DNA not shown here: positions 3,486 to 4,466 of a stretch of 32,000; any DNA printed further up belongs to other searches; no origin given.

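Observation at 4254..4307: A 23-nt core at the cassette junctions also lies inside the FrhB-like coding sequence (att-like direct repeats)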

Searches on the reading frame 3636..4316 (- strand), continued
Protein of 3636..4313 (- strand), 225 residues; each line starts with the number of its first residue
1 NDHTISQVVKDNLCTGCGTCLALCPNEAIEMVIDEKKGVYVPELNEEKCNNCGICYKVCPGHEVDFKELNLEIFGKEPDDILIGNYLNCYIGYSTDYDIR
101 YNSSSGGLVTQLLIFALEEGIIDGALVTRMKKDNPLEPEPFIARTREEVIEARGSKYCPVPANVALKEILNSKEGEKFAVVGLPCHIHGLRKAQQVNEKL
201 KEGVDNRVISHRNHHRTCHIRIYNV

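Call 39: find_encoding_contigs(protein=P0106, flank=8000, max_places=2)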
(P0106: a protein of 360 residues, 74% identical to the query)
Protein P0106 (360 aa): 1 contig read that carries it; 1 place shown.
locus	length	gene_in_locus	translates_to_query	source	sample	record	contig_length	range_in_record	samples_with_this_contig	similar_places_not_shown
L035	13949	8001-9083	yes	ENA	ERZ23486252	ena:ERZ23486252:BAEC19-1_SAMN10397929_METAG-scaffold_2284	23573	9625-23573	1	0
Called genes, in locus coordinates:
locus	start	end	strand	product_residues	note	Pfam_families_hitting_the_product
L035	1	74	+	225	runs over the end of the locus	PF00004:AAA (faint), PF02223:Thymidylate_kin (faint)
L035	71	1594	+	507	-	PF01663:Phosphodiest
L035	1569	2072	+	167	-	-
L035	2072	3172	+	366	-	-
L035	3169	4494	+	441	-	PF13579:Glyco_trans_4_4 (weak), PF13439:Glyco_transf_4 (weak)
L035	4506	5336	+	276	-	PF02353:CMAS (weak), PF13489:Methyltransf_23, PF01209:Ubie_methyltran, PF13847:Methyltransf_31, PF08241:Methyltransf_11, PF08242:Methyltransf_12, PF13649:Methyltransf_25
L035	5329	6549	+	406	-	PF13579:Glyco_trans_4_4 (weak), PF13439:Glyco_transf_4, PF00534:Glycos_transf_1, PF13692:Glyco_trans_1_4, PF20706:GT4-conflict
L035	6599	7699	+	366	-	PF04230:PS_pyruv_trans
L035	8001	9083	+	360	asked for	PF04422:FrhB_FdhB_N, PF04432:FrhB_FdhB_C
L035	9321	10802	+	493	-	PF01943:Polysacc_synt, PF13440:Polysacc_synt_3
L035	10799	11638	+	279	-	PF07021:MetW, PF13489:Methyltransf_23, PF08241:Methyltransf_11, PF08242:Methyltransf_12, PF13649:Methyltransf_25, PF13847:Methyltransf_31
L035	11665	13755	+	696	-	PF16889:Hepar_II_III_N, PF07940:Hepar_II_III_C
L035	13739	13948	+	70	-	?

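Call 47: find_encoding_contigs(protein=P0044, flank=10000, max_places=1)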
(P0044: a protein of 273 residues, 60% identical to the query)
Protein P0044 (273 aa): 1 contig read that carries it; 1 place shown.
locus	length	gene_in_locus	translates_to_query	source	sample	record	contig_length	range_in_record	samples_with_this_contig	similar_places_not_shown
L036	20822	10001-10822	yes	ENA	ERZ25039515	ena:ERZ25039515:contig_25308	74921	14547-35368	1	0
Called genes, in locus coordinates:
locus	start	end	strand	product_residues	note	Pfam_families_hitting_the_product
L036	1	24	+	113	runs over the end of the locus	PF14947:HTH_45, PF24409:wHTH-PRTase_assc (weak)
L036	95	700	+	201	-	PF03425:CBM_11 (weak)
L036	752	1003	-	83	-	-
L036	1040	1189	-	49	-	-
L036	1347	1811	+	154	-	-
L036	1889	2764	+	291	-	PF09721:Exosortase_EpsH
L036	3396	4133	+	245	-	-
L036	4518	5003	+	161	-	-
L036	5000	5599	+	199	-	PF07760:DUF1616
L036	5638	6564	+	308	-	PF00535:Glycos_transf_2, PF13641:Glyco_tranf_2_3, PF13632:Glyco_trans_2_3 (weak)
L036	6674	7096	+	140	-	PF04015:DUF362 (weak)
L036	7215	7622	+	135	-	PF04015:DUF362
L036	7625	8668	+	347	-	PF01408:GFO_IDH_MocA, PF22725:GFO_IDH_MocA_C3, PF02894:GFO_IDH_MocA_C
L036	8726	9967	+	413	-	PF04230:PS_pyruv_trans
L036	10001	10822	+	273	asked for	PF00037:Fer4 (weak), PF13237:Fer4_10, PF14697:Fer4_21, PF12838:Fer4_7, PF13187:Fer4_9, PF00037:Fer4 (weak), PF04422:FrhB_FdhB_N, PF04432:FrhB_FdhB_C, +7 more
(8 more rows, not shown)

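Call 48: find_encoding_contigs(protein=P0065, flank=10000, max_places=1)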
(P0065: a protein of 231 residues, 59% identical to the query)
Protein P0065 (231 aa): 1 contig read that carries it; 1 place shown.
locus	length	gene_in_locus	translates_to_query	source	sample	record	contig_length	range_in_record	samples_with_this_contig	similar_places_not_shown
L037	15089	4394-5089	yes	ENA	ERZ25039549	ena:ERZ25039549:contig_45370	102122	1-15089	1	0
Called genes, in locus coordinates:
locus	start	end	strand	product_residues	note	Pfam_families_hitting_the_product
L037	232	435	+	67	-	-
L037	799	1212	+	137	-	-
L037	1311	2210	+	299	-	PF00535:Glycos_transf_2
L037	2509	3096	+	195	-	PF13641:Glyco_tranf_2_3 (faint)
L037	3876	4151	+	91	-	PF00534:Glycos_transf_1, PF13692:Glyco_trans_1_4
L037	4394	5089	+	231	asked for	PF25160:LdpA_Fe-S-bd (faint), PF00037:Fer4 (weak), PF13237:Fer4_10 (weak), PF14697:Fer4_21, PF12838:Fer4_7, PF13187:Fer4_9 (weak), PF04422:FrhB_FdhB_N, PF04432:FrhB_FdhB_C, +3 more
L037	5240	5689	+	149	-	PF04432:FrhB_FdhB_C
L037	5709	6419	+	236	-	PF13489:Methyltransf_23, PF02353:CMAS (weak), PF05219:DREV (weak), PF13847:Methyltransf_31, PF08241:Methyltransf_11, PF08242:Methyltransf_12, PF13649:Methyltransf_25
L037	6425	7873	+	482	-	-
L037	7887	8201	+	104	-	-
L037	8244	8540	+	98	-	-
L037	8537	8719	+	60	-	-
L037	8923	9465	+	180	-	PF04230:PS_pyruv_trans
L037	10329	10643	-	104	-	-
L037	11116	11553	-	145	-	-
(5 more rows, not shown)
